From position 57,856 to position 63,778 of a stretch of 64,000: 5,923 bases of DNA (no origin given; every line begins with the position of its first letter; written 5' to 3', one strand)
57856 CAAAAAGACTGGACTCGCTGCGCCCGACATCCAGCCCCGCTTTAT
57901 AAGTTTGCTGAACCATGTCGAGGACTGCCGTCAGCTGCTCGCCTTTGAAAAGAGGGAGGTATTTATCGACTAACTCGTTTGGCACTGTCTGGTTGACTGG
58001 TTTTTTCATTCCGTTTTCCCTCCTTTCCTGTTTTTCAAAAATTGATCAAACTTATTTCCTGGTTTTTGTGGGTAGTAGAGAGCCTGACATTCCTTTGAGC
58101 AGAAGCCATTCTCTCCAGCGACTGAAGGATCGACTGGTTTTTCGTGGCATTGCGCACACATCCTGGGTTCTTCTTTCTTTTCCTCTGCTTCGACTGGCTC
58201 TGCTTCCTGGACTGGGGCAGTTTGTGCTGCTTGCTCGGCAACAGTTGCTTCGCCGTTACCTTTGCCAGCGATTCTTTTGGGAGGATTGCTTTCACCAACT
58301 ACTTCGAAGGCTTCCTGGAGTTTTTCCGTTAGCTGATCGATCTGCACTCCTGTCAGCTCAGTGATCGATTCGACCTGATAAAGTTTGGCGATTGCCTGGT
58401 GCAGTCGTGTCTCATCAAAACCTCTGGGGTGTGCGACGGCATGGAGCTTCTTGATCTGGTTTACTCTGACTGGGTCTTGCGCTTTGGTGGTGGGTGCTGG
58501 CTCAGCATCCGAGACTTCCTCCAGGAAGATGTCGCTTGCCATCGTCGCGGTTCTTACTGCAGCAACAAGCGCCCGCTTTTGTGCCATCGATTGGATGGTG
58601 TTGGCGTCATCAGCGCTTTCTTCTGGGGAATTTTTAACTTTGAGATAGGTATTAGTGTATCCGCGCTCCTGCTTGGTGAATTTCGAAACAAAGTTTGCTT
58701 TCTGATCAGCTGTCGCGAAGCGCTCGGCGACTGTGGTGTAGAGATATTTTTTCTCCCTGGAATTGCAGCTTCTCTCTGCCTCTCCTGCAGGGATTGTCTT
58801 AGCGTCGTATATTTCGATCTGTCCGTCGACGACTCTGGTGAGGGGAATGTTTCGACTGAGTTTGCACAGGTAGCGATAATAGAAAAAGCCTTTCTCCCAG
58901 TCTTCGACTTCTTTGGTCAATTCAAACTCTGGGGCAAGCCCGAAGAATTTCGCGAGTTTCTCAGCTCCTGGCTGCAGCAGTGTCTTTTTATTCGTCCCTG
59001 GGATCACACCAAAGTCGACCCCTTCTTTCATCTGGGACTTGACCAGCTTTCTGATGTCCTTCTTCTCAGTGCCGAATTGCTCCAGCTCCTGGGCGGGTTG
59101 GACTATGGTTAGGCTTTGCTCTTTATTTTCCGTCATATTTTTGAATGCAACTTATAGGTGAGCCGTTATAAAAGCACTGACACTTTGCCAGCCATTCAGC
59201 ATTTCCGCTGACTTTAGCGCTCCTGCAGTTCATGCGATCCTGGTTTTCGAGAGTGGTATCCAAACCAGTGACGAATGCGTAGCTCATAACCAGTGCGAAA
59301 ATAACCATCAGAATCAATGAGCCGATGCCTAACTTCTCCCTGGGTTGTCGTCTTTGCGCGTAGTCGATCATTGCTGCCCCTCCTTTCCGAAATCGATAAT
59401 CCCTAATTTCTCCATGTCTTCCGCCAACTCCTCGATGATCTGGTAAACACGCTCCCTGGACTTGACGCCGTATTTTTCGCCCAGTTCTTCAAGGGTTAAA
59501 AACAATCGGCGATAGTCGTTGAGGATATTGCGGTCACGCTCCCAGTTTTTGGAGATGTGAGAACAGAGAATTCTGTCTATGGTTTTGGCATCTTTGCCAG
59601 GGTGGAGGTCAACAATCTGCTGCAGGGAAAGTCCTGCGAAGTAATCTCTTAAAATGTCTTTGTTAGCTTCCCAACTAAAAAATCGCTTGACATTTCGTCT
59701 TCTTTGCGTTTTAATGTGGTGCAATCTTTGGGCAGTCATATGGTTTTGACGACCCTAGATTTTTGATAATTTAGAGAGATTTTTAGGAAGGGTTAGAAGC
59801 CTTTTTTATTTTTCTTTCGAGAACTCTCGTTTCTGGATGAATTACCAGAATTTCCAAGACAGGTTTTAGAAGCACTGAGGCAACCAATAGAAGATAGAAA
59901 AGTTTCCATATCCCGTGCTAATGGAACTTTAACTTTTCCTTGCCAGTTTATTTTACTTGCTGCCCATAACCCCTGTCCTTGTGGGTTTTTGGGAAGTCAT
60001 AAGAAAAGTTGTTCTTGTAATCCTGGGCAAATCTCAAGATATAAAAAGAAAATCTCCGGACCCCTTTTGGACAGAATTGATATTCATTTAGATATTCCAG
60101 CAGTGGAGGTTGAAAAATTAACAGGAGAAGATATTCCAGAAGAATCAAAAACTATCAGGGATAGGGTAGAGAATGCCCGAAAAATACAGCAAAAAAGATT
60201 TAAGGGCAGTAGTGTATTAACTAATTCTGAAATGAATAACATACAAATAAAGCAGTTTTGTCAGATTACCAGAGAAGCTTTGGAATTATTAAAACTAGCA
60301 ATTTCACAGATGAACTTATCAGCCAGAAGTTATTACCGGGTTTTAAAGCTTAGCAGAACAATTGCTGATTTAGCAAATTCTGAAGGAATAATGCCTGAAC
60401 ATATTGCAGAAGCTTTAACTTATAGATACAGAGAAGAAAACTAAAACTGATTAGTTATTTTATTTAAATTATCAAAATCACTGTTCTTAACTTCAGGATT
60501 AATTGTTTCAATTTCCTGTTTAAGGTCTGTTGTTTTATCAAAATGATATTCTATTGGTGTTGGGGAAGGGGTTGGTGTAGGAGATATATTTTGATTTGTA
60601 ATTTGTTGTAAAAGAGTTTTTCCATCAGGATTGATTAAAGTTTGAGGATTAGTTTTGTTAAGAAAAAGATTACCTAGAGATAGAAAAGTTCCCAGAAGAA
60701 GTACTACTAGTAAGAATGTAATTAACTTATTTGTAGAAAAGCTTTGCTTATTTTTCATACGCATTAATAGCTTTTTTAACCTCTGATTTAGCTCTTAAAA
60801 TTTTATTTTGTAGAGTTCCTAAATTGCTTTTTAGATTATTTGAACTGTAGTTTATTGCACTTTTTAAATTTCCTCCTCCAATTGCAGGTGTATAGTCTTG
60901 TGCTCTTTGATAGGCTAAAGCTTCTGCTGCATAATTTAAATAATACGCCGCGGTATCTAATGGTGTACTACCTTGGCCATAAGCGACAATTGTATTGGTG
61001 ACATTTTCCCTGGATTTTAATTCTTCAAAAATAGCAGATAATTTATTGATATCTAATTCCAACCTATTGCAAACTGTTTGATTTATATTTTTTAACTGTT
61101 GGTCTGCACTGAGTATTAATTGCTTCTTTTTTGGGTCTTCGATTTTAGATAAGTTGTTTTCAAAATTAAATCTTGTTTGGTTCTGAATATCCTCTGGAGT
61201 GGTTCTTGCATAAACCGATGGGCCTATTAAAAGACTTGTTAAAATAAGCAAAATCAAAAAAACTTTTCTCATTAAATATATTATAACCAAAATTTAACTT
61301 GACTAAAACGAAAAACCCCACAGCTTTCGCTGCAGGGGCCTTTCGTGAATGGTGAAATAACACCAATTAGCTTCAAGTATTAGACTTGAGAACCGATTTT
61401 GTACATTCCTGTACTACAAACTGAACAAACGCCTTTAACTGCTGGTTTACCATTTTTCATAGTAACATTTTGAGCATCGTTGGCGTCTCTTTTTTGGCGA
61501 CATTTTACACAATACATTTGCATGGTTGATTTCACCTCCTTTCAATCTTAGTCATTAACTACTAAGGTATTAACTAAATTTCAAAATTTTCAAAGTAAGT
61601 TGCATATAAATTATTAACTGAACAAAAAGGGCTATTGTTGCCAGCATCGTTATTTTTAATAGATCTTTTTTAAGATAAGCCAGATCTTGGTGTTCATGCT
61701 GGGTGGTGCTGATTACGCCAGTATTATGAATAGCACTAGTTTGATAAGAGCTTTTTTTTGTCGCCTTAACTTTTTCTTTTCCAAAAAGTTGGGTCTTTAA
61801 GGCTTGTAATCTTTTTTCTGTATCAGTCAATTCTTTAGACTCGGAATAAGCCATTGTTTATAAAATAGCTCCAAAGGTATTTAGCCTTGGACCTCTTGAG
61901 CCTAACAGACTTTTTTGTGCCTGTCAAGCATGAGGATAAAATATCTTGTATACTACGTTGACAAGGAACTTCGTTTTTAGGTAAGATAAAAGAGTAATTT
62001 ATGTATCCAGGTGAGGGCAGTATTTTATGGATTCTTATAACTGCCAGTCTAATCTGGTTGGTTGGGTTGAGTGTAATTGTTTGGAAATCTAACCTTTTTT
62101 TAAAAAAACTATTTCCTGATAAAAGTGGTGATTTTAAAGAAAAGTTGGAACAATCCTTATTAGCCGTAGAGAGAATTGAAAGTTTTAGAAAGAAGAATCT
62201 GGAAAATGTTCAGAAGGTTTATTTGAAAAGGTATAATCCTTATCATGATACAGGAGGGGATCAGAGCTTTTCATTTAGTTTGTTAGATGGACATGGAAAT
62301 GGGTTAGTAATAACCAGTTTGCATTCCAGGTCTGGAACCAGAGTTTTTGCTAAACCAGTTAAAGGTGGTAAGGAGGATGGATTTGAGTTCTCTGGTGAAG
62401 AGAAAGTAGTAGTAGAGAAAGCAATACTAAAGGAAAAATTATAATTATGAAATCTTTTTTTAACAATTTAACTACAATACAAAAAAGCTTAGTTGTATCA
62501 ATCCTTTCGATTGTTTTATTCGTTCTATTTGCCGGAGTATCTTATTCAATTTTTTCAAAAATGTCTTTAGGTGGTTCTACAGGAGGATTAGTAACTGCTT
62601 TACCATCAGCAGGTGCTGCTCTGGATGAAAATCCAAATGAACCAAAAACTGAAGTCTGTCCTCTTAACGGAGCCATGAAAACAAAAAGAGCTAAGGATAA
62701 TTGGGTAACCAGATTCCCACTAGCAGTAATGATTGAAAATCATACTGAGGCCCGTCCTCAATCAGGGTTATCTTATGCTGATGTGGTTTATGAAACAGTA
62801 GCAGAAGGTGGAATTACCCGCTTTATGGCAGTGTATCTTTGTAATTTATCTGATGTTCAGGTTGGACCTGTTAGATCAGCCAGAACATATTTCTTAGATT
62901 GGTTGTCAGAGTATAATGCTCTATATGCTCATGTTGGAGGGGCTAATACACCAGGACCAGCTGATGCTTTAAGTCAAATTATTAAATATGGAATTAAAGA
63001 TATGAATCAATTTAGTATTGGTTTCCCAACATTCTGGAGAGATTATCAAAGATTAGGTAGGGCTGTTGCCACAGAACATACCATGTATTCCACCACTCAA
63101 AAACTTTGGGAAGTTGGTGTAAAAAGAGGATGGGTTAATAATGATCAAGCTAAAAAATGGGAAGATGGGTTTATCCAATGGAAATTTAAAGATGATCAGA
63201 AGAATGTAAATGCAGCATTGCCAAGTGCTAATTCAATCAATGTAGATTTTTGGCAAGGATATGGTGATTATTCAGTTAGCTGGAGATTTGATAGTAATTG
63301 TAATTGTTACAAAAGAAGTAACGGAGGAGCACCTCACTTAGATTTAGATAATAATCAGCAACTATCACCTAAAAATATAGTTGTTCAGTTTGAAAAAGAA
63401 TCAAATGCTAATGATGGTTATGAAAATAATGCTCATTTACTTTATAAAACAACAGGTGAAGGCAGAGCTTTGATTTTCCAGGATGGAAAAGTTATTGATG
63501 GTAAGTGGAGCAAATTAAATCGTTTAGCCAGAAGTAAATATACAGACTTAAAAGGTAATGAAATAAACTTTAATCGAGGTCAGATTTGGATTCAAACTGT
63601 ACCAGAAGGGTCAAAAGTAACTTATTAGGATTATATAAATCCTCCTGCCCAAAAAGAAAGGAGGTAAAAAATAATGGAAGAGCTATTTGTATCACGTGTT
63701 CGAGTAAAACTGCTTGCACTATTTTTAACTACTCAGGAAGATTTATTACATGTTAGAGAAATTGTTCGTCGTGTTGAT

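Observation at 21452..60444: Prophage of about 37.5 kb inserted into the middle of comM (Walker-B region), splitting the gene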

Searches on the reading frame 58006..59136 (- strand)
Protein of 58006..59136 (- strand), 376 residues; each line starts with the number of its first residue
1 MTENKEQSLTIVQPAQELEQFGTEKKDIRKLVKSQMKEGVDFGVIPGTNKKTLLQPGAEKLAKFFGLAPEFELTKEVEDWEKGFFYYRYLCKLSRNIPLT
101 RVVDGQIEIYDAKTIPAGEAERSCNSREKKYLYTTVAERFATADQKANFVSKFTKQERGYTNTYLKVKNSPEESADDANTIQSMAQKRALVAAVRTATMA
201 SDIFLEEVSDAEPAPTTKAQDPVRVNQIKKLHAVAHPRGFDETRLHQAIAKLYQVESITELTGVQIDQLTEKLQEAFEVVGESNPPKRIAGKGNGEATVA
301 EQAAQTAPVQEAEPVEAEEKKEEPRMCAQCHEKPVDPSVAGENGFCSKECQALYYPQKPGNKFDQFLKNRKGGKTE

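Call 28: find_related_loci(query=window:58006-59136:-, collection=viral_contigs, flank=10000)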
Query window:58006-59136:- (376 aa) in viral_contigs; peptide patterns used: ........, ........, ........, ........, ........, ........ (x = any residue, [..] = any of these).
33 stretches matched a pattern; 2 encode a relative of the query (tblastn E <= 1e-3); 2 distinct loci.
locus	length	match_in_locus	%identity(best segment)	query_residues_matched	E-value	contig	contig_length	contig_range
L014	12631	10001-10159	49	16-67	3e-6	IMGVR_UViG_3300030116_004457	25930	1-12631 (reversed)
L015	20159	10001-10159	49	16-67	3e-6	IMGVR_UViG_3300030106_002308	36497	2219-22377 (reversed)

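Call 29: find_related_loci(query=window:58006-59136:-, collection=metagenome_contigs, flank=10000)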
Query window:58006-59136:- (376 aa) in metagenome_contigs; peptide patterns used: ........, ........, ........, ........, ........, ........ (x = any residue, [..] = any of these).
236 stretches matched a pattern; 11 encode a relative of the query (tblastn E <= 1e-3); 11 distinct loci.
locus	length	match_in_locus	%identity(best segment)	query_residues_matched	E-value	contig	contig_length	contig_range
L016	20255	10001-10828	60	1-291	1e-110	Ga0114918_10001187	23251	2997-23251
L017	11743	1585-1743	49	16-67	1e-5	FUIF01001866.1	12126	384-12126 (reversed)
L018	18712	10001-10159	49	16-67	1e-5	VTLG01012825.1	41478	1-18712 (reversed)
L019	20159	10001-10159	49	16-67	1e-5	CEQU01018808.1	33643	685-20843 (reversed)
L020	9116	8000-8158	49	16-67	1e-5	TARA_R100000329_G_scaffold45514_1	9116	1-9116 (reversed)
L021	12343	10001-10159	49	16-67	1e-5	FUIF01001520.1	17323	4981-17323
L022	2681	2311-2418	58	32-67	1e-5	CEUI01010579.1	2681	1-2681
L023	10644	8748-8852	60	33-67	1e-5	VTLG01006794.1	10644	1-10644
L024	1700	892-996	60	33-67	1e-5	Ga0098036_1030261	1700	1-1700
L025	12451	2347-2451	60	33-67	1e-5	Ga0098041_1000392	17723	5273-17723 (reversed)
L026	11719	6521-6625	60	33-67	1e-5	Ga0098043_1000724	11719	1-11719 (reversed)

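Call 44: search_protein_families(library=pfam, proteins=[window:58006-59136:-], max_evalue=0.01)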
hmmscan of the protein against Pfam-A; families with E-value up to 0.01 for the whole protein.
window:58006-59136:- (376 aa): 0 families

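Call 45: search_protein_families(library=phrogs, proteins=[window:58006-59136:-], max_evalue=0.001)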
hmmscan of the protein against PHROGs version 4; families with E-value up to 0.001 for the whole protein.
window:58006-59136:- (376 aa): 2 families
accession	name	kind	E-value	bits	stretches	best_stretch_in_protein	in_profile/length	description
phrog_10048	-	unknown function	2.4e-33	116.5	1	2-228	7-186/273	-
phrog_286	-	unknown function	0.00019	22.6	1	218-287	3-72/186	-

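Call 51: find_homologous_proteins(query=window:58006-59136:-, max_evalue=1e-10)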
Query window:58006-59136:- (376 aa): 709 proteins with E <= 1e-10 among 5862 candidates; the best 120 are listed.
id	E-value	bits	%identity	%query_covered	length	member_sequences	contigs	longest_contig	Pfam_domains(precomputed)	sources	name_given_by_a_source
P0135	3.4e-245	831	100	100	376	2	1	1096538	-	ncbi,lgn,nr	ncbi:MAG: hypothetical protein PHQ59_01990 [Candidatus Daviesbacteria bacterium]|nr:hypothetical pro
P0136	8.8e-171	586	88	79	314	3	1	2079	-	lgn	-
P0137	2.3e-167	575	86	79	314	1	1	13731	-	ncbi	-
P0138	5.6e-167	573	85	81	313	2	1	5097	-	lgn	-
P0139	3.7e-161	554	81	82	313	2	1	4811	-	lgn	-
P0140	7.5e-155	533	82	78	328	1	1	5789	-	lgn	-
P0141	9.9e-149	513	66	98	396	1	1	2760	-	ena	-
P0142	1.3e-138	480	73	81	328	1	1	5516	-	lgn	-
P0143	1.5e-136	473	75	77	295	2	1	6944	-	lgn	-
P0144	5.7e-99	350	60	77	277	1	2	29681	-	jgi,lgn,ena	-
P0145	9.5e-94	333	57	78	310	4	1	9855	-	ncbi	-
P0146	4.7e-86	307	45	98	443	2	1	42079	-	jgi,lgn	jgi:hypothetical protein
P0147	6.2e-80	287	42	98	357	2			-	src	-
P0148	4.5e-69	251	48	75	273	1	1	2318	-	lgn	-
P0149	4.9e-69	251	43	93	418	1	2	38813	-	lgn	-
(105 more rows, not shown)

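Call 52: find_encoding_contigs(protein=P0137, flank=10000, max_places=3)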
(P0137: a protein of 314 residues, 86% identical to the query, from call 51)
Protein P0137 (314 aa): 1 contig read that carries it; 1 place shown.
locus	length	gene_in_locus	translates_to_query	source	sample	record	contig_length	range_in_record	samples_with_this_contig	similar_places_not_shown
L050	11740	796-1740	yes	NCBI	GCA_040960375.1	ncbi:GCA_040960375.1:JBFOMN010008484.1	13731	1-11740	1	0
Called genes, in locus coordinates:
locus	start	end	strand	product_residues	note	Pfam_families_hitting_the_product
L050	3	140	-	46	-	?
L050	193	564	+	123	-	PF04545:Sigma70_r4 (faint)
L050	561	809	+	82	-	-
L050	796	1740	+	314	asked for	-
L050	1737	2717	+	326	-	-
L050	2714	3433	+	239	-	-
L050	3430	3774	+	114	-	-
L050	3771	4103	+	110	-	-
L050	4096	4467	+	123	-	-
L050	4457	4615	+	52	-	-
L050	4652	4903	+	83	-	-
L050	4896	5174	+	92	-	-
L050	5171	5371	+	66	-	-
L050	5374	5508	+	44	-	-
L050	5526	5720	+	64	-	-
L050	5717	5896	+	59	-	-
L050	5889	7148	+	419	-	PF02195:ParB_N, PF01555:N6_N4_Mtase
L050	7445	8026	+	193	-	-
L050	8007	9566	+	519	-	PF05876:GpA_ATPase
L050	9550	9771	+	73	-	PF10055:DUF2292 (weak)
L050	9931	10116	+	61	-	PF12728:HTH_17, PF00376:MerR, PF13411:MerR_1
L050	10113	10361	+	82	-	-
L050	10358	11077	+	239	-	-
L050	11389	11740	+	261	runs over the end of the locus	-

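Call 53: find_encoding_contigs(protein=P0143, flank=10000, max_places=3)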
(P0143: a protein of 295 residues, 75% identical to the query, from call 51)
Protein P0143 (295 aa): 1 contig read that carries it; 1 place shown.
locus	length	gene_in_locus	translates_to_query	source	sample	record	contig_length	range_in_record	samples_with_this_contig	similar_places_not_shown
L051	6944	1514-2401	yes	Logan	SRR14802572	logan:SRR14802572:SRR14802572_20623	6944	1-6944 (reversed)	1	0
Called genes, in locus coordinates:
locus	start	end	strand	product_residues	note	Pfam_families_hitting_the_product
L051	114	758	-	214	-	PF01078:Mg_chelatase, PF13335:Mg_chelatase_C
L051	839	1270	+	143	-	-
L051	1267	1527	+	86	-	-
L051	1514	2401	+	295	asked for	-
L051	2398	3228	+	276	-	PF13545:HTH_Crp_2 (weak), PF13730:HTH_36, PF09339:HTH_IclR (faint), PF12802:MarR_2 (weak), PF13412:HTH_24 (weak), PF25213:HVO_A0261_N (weak)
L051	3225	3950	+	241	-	-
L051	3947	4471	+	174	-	-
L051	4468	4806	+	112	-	-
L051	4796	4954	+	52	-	-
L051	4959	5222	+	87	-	-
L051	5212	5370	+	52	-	-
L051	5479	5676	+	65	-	-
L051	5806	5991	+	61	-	-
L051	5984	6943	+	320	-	?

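Call 54: find_encoding_contigs(protein=P0145, flank=10000, max_places=3)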
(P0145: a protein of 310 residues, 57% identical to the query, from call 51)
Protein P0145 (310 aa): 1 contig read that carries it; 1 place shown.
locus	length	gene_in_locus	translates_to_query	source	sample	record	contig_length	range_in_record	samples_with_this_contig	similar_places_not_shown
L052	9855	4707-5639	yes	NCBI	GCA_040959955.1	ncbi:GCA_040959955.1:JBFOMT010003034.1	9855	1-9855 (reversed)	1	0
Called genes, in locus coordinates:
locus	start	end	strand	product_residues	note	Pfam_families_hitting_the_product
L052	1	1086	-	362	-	?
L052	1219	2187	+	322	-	PF00294:PfkB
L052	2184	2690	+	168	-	PF02502:LacAB_rpiB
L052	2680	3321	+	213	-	PF00834:Ribul_P_3_epim, PF00977:His_biosynth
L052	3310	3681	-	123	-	PF13335:Mg_chelatase_C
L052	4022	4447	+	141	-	-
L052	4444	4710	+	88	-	-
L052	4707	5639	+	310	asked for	-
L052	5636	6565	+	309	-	PF13730:HTH_36 (weak)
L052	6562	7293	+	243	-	-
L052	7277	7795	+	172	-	-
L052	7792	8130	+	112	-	-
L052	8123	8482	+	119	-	-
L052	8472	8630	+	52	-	-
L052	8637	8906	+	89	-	-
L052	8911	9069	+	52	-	-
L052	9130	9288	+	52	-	-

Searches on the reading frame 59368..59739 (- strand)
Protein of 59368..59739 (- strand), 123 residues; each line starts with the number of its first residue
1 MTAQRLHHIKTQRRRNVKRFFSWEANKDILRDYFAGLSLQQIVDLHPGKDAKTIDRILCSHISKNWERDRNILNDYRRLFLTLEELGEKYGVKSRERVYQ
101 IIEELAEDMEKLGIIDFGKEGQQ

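Call 44: search_protein_families(library=pfam, proteins=[window:59368-59739:-], max_evalue=0.01)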
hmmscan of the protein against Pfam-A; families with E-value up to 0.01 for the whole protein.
window:59368-59739:- (123 aa): 1 family
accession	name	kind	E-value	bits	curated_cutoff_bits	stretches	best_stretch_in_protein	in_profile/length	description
PF04545.22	Sigma70_r4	-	0.00032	20.6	24.1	1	67-102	7-41/50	Sigma-70, region 4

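Call 45: search_protein_families(library=phrogs, proteins=[window:59368-59739:-], max_evalue=0.001)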
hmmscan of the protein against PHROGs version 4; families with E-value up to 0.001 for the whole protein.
window:59368-59739:- (123 aa): 0 families

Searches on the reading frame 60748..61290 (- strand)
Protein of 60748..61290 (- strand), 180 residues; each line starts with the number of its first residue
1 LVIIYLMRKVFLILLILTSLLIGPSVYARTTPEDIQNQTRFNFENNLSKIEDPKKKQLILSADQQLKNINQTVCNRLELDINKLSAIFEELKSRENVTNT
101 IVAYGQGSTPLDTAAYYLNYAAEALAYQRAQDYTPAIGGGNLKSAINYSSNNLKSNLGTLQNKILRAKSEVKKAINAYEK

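Call 15: find_encoding_contigs(protein=window:60748-61290:-, flank=10000, max_places=8)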
Protein window:60748-61290:- (180 aa): no gene with exactly this product is on record in the collection.

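Call 65: search_protein_families(library=pfam, proteins=[window:60748-61290:-], max_evalue=0.01)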
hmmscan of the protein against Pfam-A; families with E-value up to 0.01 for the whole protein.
window:60748-61290:- (180 aa): 0 families

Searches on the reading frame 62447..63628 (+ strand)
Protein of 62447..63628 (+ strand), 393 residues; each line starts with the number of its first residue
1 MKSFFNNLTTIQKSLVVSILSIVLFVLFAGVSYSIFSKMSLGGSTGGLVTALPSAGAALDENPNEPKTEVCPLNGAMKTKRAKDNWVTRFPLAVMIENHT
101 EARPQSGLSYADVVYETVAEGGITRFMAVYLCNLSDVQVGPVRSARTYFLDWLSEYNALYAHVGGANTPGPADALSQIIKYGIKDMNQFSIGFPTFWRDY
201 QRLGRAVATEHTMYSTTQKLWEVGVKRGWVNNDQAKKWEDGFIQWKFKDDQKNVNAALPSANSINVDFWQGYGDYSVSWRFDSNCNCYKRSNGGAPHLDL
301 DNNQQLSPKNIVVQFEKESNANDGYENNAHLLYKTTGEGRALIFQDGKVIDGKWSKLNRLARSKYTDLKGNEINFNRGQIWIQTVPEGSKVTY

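Call 16: find_encoding_contigs(protein=window:62447-63628:+, flank=10000, max_places=8)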
Protein window:62447-63628:+ (393 aa): 1 contig read that carries it; 1 place shown.
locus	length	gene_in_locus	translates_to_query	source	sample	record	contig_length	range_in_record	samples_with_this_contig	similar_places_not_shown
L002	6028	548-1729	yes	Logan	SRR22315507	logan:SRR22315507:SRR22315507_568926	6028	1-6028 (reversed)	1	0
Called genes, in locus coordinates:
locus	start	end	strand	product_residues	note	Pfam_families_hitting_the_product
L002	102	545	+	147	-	PF14584:DUF4446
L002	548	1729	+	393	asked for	PF11258:DUF3048, PF17479:DUF3048_C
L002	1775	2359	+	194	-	-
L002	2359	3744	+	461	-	PF07549:Sec_GG (weak), PF21760:SecD_1st, PF22599:SecDF_P1_head, PF02355:SecD_SecF_C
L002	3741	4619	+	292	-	-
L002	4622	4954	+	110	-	-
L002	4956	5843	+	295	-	PF07549:Sec_GG, PF02355:SecD_SecF_C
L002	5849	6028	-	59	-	?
